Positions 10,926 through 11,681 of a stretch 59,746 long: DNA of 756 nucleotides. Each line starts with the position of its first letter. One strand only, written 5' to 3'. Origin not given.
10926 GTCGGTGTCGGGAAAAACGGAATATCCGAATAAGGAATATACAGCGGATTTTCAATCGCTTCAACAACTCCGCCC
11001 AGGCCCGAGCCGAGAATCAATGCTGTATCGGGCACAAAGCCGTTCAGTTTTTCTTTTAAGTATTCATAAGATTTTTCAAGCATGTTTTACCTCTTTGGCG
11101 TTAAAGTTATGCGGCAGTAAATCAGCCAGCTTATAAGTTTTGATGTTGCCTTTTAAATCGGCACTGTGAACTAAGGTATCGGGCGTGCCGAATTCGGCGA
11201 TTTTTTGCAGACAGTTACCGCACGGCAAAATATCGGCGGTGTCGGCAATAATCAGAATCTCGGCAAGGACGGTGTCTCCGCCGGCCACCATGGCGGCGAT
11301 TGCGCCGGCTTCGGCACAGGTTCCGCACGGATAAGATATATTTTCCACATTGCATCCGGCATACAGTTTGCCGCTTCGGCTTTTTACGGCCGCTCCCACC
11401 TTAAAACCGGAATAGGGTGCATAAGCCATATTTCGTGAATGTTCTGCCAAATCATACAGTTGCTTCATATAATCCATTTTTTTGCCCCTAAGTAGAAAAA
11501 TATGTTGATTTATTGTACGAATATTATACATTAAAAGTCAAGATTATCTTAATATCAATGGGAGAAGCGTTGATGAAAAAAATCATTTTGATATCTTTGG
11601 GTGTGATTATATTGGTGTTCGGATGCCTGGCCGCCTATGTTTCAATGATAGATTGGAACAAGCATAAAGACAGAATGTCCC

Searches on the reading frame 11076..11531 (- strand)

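Call 16: search_protein_families(library=pfam, proteins=[window:11076-11531:-], max_evalue=0.001)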
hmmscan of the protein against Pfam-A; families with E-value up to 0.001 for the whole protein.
window:11076-11531:- (151 aa): 2 families
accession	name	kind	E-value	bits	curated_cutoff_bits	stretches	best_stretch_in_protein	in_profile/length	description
PF00383.29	dCMP_cyt_deam_1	-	2e-13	50.5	25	1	23-121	5-100/102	Cytidine and deoxycytidylate deaminase zinc-binding region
PF08211.18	dCMP_cyt_deam_2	-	4.9e-07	30.4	25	1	22-87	41-106/130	Cytidine and deoxycytidylate deaminase zinc-binding region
